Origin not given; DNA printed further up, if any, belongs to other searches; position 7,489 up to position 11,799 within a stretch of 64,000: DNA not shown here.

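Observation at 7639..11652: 1337 aa secreted protein joining adhesin-like Ig/cadherin domains to a sparse nine-heme cytochrome c module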

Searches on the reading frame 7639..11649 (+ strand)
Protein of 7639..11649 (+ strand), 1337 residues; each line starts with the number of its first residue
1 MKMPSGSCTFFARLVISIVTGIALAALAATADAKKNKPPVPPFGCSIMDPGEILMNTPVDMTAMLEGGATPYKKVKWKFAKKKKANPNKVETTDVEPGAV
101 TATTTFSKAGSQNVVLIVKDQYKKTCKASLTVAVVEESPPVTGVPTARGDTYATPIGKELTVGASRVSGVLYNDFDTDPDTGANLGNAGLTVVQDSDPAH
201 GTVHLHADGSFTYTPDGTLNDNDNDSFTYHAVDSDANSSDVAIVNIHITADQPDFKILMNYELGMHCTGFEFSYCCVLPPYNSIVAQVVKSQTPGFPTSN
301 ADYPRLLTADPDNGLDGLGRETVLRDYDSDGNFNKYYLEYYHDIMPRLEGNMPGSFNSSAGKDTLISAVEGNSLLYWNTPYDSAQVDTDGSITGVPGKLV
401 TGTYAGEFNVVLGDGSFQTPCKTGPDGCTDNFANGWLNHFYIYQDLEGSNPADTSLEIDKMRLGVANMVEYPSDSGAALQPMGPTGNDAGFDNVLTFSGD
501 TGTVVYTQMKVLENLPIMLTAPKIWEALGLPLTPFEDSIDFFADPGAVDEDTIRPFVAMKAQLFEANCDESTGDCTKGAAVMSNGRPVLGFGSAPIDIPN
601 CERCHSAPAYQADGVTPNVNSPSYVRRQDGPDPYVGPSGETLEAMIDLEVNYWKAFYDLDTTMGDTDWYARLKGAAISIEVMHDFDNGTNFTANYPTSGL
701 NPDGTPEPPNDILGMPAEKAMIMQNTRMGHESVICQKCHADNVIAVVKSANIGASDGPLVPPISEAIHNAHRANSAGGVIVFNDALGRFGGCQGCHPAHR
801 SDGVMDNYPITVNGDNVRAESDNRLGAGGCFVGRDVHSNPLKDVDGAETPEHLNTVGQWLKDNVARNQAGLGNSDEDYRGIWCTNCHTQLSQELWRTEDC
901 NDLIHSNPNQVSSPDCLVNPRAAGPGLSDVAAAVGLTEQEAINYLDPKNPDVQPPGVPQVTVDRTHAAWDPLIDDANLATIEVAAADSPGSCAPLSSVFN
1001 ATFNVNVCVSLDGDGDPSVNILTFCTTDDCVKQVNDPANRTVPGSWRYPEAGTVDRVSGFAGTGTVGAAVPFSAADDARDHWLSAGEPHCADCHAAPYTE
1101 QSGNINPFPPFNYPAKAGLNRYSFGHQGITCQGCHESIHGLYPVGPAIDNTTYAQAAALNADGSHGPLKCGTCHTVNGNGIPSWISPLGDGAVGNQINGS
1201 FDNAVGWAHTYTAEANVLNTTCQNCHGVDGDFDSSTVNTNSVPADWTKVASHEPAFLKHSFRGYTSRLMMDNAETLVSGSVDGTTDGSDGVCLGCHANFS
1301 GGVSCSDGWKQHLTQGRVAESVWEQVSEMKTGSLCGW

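Call 4: search_protein_families(library=pfam, proteins=[window:7639-11649:+], max_evalue=1)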
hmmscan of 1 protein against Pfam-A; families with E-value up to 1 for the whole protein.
window:7639-11649:+ (1337 aa): 8 families
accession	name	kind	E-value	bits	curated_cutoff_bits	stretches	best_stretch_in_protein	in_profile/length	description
PF17963.7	Big_9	-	3.3e-08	34.8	23.6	1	145-244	4-86/89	Bacterial Ig domain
PF17803.7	Cadherin_4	-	2.9e-07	31.3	25.1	1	140-213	9-71/71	Bacterial cadherin-like domain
PF22113.1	Mtrc-MtrF_II-IV_dom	-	1.1e-06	28.7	30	1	1088-1177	82-166/176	Outer membrane cytochrome MtrC/MtrF-like, domains II/IV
PF14522.11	Cytochrome_C7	-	1.9e-06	28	24.8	1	1126-1226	11-66/67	Cytochrome c7 and related cytochrome c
PF17892.7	Cadherin_5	-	0.00026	21.2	26.5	1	170-247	29-96/98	Cadherin-like domain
PF16103.11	DUF4822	-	0.21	12.3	25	1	178-250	46-115/123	Domain of unknown function (DUF4822)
PF04324.20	Fer2_BFD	-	0.75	10.6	26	0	763-798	13-43/50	BFD-like [2Fe-2S] binding domain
PF14537.11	Cytochrom_c3_2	-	0.98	10.4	25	0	1089-1175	8-65/79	Cytochrome c3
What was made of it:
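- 7738..8055 (+): Unassigned N-terminal module (aa 34-139), the most variable part of the protein. The orthologue P0005 carries a weak PKD hit somewhere in the protein (position not reported). No Pfam hit here (call 4).
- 8056..8397 (+): Bacterial Ig-like Big_9 / Cadherin_4 module (aa 140-253), a lineage-specific spacer. Pfam hits above gathering score (call 4).
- On Bacterial Ig-like domain proteins (Big_9 / Cadherin_4): Big_9 scores 34.8 bits (GA 23.6) and Cadherin_4 scores 31.3 bits (GA 25.1), at aa 140-247 (call 4).
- Checked: Pfam Big_9 scores 34.8 bits (GA 23.6) and Cadherin_4 scores 31.3 bits (GA 25.1), both at aa 140-247 (call 4).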

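Call 5: search_protein_families(library=ncbifam, proteins=[window:7639-11649:+], max_evalue=1)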
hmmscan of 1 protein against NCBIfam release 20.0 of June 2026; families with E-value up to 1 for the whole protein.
window:7639-11649:+ (1337 aa): 4 families
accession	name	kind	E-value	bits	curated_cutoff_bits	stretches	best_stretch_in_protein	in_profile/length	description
NF045619.1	adhes_GNV_Cterm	subfamily_domain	5.8e-06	25.8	180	1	189-252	145-205/458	BapA/Bap/LapF family large adhesin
NF012211.1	tand_rpt_95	domain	8.3e-05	22.5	90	1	171-253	16-91/98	tandem-95 repeat protein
TIGR04212.1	GlyGly_RbtA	equivalog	0.095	10.9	295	1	187-240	505-556/605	rhombotarget A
TIGR01965.1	VCBS_repeat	domain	0.34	11.1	15.5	1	186-251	12-82/99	VCBS domain-containing protein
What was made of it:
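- The N-terminal modules hit adhesin-type models (BapA/LapF-type, tandem-95, VCBS) weakly (call 5).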

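Call 7: find_homologous_proteins(query=window:7639-11649:+)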
Query window:7639-11649:+ (1337 aa): 746 proteins with E <= 0.001 among 8000 candidates; the best 120 are listed.
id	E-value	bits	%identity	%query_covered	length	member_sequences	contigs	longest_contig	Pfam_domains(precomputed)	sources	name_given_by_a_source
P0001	0.0e+0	2880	91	100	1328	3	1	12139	PF17963.8,PF17803.8,PF14522.12,PF22113.2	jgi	jgi:Bacterial Ig domain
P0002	0.0e+0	2075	76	89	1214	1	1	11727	PF17963.8,PF17892.8,PF17803.8,PF14522.12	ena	-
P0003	0.0e+0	2007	68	100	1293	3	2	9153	PF17963.8,PF17892.8,PF17803.8,PF14522.12,PF22113.2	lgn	-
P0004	0.0e+0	2000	69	100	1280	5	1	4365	PF17963.8,PF14522.12,PF22113.2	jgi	-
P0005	0.0e+0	1936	67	100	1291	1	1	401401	PF00801.27,PF17963.8,PF17892.8,PF17803.8,PF14522.12,PF22113.2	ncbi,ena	-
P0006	0.0e+0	1930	67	99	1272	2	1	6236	PF17963.8,PF17803.8,PF14522.12,PF22113.2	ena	-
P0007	0.0e+0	1897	71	91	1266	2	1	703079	PF17963.8,PF17803.8,PF14522.12,PF22113.2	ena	-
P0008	0.0e+0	1897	66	99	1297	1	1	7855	PF17963.8,PF17803.8,PF14522.12,PF22113.2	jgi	jgi:VCBS repeat-containing protein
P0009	0.0e+0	1888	65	100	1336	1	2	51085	PF17963.8,PF17892.8,PF17803.8,PF14522.12,PF22113.2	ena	-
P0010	0.0e+0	1873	65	100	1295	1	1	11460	PF17963.8,PF17803.8,PF14522.12,PF22113.2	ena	-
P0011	0.0e+0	1858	64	99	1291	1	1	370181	PF17963.8,PF17803.8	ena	-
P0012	0.0e+0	1857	66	99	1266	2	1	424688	PF17963.8,PF17803.8,PF14522.12,PF22113.2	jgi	-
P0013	0.0e+0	1856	64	100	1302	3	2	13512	PF17963.8,PF17892.8,PF17803.8,PF14522.12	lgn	-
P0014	0.0e+0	1854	65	99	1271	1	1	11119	PF17963.8,PF14522.12,PF22113.2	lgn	-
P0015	0.0e+0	1852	65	100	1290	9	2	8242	PF17963.8,PF17803.8,PF14522.12,PF22113.2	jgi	jgi:hypothetical protein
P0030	0.0e+0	1682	86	62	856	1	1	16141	PF17963.8,PF17803.8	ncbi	ncbi:MAG: Ig-like domain-containing protein, partial [Gammaproteobacteria bacterium]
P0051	0.0e+0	1519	60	90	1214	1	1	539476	PF17963.8,PF14522.12,PF22113.2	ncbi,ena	-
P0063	0.0e+0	1437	60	87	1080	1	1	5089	PF17963.8,PF17892.8,PF17803.8,PF14522.12,PF22113.2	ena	-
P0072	0.0e+0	1396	54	100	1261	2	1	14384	PF17963.8,PF14522.12,PF22113.2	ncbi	-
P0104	0.0e+0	1292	54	92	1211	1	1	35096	PF17963.8,PF18911.7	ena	-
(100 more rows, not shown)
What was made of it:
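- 746 homologues were found, the top 120 all >=52% identical (call 7).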

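Call 8: search_solved_structures(query=window:7639-11649:+, max_evalue=1)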
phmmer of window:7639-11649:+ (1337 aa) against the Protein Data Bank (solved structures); distinct sequences matched with E-value up to 1: 1.
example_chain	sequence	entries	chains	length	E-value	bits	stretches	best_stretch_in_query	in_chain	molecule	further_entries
2yrl_A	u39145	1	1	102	0.45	11.3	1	55-143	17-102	KIAA1837 protein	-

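Call 14: find_encoding_contigs(protein=P0005, flank=10000, max_places=2)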
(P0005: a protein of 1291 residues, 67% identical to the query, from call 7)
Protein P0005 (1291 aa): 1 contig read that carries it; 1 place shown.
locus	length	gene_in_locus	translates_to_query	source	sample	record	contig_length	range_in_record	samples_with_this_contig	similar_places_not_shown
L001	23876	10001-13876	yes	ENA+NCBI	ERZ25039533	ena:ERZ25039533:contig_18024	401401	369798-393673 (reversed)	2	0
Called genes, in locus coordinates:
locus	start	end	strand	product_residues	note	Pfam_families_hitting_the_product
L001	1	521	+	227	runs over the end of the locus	-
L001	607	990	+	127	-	PF13577:SnoaL_4, PF13474:SnoaL_3, PF14534:DUF4440, PF12680:SnoaL_2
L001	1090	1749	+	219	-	PF07758:DUF1614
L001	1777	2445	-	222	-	PF03243:MerB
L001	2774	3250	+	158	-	-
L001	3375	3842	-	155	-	PF00571:CBS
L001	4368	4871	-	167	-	PF13466:STAS_2 (weak)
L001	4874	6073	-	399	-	PF00072:Response_reg, PF07228:SpoIIE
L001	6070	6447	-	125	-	PF00072:Response_reg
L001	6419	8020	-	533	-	PF00989:PAS, PF08448:PAS_4 (weak), PF13188:PAS_8 (weak), PF13426:PAS_9, PF00989:PAS, PF08448:PAS_4, PF00512:HisKA (weak), PF02518:HATPase_c, +3 more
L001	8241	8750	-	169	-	-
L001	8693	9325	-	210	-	-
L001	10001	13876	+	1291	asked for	PF00801:PKD (weak), PF17803:Cadherin_4, PF17892:Cadherin_5, PF17963:Big_9, PF14522:Cytochrome_C7 (faint), PF22113:Mtrc-MtrF_II-IV_dom (faint)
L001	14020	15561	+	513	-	PF13145:Rotamase_2, PF00639:Rotamase, PF13616:Rotamase_3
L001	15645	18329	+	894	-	PF13620:CarboxypepD_reg, PF22113:Mtrc-MtrF_II-IV_dom (faint), PF09699:Paired_CXXCH_1 (faint), PF13435:Cytochrome_C554 (faint), PF14522:Cytochrome_C7 (faint), PF14537:Cytochrom_c3_2 (faint)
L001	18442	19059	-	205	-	PF00578:AhpC-TSA, PF08534:Redoxin, PF00085:Thioredoxin (weak), PF13905:Thioredoxin_8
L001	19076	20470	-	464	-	PF00270:DEAD, PF04851:ResIII (weak), PF00271:Helicase_C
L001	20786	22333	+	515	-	PF01676:Metalloenzyme, PF06415:iPGM_N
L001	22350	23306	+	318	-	PF00294:PfkB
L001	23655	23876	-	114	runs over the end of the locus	-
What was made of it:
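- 7738..8055 (+): Weak PKD in P0005 (call 14).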

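Call 15: find_encoding_contigs(protein=P0051, flank=10000, max_places=2)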
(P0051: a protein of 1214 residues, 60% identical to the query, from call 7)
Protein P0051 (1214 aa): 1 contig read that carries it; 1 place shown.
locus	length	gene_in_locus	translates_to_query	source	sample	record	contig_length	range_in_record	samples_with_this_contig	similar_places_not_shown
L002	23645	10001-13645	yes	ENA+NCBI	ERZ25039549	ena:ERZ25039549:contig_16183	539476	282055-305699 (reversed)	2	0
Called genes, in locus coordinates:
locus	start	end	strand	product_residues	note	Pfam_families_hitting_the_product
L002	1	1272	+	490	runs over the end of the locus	PF00496:SBP_bac_5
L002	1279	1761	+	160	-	PF03734:YkuD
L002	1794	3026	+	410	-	PF01656:CbiA (weak)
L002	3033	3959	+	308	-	PF19300:BPD_transp_1_N, PF00528:BPD_transp_1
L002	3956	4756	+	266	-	PF00528:BPD_transp_1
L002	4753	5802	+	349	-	PF00933:Glyco_hydro_3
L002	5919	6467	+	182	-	PF00156:Pribosyltran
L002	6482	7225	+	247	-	PF01048:PNP_UDP_1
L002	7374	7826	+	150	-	-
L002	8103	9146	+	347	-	PF08448:PAS_4 (weak), PF13426:PAS_9, PF00158:Sigma54_activat, PF14532:Sigma54_activ_2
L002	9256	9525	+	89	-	PF02954:HTH_8, PF13384:HTH_23 (faint)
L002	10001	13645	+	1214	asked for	PF17963:Big_9, PF14522:Cytochrome_C7 (faint), PF22113:Mtrc-MtrF_II-IV_dom (faint)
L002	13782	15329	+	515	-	PF13145:Rotamase_2, PF13616:Rotamase_3, PF00639:Rotamase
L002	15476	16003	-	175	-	PF00578:AhpC-TSA, PF08534:Redoxin, PF00085:Thioredoxin (weak), PF13905:Thioredoxin_8 (weak)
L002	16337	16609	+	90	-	-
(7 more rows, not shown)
